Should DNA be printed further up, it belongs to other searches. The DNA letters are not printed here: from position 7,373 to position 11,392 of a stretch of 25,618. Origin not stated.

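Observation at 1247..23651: Abundant hairpin-headed dispersed element in almost every intergenic region (about 18 copies in 25.6 kb)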

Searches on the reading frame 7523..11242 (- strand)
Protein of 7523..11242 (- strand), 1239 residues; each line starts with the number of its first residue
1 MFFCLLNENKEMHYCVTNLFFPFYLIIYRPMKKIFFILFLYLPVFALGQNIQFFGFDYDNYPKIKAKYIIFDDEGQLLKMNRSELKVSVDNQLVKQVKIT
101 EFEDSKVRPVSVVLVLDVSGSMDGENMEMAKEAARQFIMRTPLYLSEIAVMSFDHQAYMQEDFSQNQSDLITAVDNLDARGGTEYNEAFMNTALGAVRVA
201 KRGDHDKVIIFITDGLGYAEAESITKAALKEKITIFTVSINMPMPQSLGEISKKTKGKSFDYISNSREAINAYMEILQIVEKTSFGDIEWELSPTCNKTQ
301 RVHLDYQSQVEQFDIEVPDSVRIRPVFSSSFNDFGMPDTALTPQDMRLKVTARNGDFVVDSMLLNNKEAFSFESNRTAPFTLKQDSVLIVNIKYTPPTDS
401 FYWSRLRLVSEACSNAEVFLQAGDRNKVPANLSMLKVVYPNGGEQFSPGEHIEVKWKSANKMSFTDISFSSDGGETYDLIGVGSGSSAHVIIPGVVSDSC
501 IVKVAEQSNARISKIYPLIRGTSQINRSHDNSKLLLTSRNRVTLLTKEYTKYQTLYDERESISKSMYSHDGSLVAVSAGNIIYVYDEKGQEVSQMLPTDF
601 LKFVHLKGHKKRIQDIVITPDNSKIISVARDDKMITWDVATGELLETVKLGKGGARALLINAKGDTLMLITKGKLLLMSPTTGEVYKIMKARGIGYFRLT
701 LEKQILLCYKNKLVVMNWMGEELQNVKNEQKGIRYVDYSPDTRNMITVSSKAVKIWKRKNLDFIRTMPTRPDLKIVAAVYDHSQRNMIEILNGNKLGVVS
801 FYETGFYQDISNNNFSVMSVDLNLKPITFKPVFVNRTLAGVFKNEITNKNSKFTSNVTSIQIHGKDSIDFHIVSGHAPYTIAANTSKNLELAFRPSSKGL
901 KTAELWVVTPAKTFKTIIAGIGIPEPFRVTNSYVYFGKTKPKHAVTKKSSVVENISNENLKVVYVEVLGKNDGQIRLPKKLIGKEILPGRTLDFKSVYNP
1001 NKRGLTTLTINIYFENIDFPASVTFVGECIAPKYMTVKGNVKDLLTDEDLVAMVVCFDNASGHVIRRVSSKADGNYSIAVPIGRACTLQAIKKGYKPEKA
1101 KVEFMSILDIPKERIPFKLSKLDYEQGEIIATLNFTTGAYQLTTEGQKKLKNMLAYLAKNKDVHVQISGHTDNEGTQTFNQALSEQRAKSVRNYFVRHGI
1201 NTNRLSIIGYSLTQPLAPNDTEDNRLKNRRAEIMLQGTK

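Call 19: search_protein_families(library=pfam, proteins=[window:7523-11242:-])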
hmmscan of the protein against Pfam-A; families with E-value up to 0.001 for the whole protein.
window:7523-11242:- (1239 aa): 23 families
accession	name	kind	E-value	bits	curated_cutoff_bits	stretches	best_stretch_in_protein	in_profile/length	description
PF00691.25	OmpA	-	1.8e-21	76.7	27.2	1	1135-1229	2-98/98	OmpA family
PF13519.12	VWA_2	-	2.5e-15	57.5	27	1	112-215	1-106/107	von Willebrand factor type A domain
PF00092.34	VWA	-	7.6e-15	56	23.8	1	112-262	2-161/174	von Willebrand factor type A domain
PF25174.1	Beta-prop_THOC3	-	2.8e-11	43.4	305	1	565-768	8-210/272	THOC3 beta-propeller domain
PF25172.1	Beta-prop_WDR3_2nd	-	1.8e-09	37.7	140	1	733-823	2-89/293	WDR3 second beta-propeller domain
PF23414.1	Beta-prop_EML_2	-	2.4e-09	37.4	90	1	523-646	43-160/266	Echinoderm microtubule-associated protein second beta-propeller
PF25173.1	Beta-prop_WDR3_1st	-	1.8e-08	34.7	154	1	552-665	22-168/184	WDR3 first beta-propeller domain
PF24814.1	WD40_Prp19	-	9.6e-08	31.8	320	1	605-786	44-234/281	Prp19 WD40 domain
PF23393.2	Beta-prop_WDR90_POC16_2nd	-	2.2e-07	30.8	60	0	534-638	195-291/291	WDR90/POC16, second beta-propeller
PF24805.1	EIF3I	-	3.9e-07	29.9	200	0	606-674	48-115/324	EIF3I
PF00400.38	WD40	-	4.9e-07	30.5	27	0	605-638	6-39/39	WD domain, G-beta repeat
PF25168.1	Beta-prop_WDR36-Utp21_2nd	-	7.1e-07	29.3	84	1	557-667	196-296/335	WDR36/Utp21 second beta-propeller domain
PF22073.2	Cep192_D4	-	2.6e-06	28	35.5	0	845-918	25-105/112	Cep192 domain 4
PF24817.1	WD40_WDHD1_1st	-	1.2e-05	25.1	109.9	0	598-654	116-172/291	WDHD1 first WD40 domain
PF24105.1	Beta-prop_CAF1B_HIR1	-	2.9e-05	23.7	80.5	1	601-653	121-173/383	CAF1B/HIR1 beta-propeller domain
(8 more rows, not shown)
